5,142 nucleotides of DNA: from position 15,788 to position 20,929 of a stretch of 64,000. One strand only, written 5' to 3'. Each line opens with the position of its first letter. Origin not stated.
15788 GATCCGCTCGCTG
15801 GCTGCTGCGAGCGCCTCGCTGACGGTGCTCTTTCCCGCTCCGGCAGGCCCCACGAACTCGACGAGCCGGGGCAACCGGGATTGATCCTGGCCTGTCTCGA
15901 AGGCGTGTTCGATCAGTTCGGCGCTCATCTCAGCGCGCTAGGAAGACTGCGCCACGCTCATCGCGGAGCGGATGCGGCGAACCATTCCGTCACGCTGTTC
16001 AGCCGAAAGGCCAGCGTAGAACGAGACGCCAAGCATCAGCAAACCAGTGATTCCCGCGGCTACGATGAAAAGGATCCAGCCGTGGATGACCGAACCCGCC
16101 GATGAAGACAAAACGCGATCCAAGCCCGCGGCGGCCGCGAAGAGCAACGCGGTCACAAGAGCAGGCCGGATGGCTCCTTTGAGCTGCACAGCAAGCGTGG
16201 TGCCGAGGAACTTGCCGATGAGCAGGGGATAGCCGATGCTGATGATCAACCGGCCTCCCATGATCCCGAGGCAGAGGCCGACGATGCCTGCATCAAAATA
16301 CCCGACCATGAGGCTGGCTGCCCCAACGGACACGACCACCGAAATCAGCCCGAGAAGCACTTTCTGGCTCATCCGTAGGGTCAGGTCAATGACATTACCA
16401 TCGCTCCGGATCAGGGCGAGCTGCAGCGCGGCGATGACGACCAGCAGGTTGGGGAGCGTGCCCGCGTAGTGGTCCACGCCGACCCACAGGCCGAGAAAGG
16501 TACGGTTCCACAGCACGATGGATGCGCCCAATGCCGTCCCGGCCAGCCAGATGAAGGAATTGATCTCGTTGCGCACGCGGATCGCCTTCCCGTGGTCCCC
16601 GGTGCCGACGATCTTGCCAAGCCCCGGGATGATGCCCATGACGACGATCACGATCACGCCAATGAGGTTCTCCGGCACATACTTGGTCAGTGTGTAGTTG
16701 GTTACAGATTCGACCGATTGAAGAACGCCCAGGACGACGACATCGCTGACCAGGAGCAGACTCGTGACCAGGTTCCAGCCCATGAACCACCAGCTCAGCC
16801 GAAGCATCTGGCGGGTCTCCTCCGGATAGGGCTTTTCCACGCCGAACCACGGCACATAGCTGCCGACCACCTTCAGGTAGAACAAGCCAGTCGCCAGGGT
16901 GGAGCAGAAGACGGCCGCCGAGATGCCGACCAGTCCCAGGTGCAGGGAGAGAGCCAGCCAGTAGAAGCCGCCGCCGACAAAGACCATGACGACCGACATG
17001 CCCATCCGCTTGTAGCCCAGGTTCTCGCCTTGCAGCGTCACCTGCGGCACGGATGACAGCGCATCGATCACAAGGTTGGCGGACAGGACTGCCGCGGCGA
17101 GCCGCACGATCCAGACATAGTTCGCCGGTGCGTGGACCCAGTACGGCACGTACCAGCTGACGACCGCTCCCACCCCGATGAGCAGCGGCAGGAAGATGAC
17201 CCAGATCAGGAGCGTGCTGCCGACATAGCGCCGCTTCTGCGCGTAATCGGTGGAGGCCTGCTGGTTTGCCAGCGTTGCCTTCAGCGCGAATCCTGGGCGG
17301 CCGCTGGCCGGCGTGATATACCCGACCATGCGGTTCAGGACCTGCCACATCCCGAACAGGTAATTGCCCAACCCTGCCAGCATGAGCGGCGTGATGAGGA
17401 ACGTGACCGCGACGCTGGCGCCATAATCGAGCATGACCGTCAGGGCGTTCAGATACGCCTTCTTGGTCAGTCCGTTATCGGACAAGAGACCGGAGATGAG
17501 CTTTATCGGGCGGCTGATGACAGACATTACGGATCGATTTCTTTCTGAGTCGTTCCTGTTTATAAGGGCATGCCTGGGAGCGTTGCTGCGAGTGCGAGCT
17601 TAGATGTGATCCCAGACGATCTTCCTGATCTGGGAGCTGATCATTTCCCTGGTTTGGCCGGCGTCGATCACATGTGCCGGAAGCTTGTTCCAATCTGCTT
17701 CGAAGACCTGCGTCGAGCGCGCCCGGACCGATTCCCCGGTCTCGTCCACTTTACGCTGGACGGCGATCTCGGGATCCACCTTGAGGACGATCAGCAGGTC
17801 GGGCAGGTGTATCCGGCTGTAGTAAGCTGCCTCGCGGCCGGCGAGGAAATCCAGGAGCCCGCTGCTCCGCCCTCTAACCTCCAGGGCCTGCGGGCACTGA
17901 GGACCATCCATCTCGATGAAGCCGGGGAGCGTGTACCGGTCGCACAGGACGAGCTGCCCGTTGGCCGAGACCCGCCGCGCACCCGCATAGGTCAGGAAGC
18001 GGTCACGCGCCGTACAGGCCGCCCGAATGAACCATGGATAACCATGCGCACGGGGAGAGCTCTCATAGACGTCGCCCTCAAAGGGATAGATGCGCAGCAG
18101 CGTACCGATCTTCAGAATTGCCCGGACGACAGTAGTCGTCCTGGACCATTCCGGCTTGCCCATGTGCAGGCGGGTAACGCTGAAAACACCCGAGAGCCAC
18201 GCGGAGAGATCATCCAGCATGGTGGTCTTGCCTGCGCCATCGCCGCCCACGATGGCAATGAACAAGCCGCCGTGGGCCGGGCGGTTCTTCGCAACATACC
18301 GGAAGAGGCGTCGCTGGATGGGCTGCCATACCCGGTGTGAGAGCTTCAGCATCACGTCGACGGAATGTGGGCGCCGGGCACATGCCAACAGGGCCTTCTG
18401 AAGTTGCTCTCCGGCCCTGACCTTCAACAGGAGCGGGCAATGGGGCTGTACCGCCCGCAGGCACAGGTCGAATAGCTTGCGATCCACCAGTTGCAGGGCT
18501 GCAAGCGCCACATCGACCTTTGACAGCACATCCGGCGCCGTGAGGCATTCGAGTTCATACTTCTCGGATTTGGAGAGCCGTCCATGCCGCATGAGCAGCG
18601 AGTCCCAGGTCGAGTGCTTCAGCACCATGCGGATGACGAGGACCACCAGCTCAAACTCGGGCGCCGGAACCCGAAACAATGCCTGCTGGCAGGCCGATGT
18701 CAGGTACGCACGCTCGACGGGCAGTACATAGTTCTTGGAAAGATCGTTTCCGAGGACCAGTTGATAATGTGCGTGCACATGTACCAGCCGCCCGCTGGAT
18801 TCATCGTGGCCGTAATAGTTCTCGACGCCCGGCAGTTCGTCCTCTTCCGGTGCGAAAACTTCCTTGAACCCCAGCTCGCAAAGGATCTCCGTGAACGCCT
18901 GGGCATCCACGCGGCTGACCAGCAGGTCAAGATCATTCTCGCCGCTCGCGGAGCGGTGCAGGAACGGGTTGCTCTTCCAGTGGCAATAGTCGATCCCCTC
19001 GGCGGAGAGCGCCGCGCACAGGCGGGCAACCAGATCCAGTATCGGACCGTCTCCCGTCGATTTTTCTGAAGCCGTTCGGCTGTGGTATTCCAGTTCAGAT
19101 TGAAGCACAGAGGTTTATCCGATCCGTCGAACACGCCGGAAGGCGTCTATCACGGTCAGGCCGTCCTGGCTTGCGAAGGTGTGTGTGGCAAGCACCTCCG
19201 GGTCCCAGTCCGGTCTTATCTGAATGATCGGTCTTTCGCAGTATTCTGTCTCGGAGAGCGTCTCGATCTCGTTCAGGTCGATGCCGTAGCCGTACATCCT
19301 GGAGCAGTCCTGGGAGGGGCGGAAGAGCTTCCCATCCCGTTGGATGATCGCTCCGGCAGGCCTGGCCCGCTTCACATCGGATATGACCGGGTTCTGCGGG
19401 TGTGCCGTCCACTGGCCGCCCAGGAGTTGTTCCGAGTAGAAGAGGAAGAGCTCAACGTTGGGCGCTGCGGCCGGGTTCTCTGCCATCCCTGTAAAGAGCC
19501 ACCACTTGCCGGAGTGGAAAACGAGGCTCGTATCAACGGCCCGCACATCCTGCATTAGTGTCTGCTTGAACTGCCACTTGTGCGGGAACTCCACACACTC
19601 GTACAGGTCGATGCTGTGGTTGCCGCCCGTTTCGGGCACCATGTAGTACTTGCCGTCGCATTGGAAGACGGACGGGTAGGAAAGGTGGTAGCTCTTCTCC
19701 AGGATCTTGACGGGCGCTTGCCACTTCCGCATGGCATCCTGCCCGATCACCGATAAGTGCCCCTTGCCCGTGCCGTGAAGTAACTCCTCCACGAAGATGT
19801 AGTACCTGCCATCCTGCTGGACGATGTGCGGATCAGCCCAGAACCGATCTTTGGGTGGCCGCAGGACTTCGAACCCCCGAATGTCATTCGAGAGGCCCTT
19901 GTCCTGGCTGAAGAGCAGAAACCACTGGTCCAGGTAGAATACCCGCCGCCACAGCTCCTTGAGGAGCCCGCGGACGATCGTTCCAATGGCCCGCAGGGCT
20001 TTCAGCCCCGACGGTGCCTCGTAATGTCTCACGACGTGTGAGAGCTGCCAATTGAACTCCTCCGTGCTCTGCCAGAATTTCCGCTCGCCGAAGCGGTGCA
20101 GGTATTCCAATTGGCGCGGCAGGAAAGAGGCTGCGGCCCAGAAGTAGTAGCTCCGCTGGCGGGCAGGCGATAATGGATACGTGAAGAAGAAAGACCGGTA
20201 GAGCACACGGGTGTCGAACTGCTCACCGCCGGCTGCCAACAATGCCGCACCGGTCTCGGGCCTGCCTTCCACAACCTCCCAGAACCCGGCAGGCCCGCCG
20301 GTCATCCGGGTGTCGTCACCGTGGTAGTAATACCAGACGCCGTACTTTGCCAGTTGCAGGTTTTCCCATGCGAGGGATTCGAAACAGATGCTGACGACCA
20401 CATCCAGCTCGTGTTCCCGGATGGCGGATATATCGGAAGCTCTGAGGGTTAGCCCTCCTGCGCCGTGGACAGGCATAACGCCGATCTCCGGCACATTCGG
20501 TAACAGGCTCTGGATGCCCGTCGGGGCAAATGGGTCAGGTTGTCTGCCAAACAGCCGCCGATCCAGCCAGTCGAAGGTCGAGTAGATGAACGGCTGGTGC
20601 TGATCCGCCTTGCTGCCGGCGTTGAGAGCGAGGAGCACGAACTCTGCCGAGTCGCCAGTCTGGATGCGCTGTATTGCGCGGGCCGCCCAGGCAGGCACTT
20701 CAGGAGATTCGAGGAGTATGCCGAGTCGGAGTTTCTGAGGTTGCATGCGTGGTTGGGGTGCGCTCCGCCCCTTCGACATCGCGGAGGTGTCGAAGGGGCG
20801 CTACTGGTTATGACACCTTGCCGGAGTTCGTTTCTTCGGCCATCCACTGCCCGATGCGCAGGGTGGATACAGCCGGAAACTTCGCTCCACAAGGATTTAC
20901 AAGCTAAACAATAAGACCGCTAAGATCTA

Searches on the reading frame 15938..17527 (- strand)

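Call 14: search_protein_families(library=pfam, proteins=[window:15938-17527:-], max_evalue=0.00001)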
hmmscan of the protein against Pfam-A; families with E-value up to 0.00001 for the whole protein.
window:15938-17527:- (529 aa): 1 family
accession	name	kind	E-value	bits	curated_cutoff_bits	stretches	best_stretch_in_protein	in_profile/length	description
PF01943.22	Polysacc_synt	-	2.4e-06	27.6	28.2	1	36-306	13-273/274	Polysaccharide biosynthesis protein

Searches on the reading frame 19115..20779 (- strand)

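Call 14: search_protein_families(library=pfam, proteins=[window:19115-20779:-], max_evalue=0.00001)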
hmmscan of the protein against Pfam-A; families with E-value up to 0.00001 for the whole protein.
window:19115-20779:- (554 aa): 2 families
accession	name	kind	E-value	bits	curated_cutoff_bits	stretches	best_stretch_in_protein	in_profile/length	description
PF24793.1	GINT1_N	-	2.6e-39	135.5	27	1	312-516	58-263/304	Glucosamine inositolphosphorylceramide transferase 1, N-terminal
PF04616.20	Glyco_hydro_43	-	2.2e-06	27.7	32.2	1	311-434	7-142/288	Glycosyl hydrolases family 43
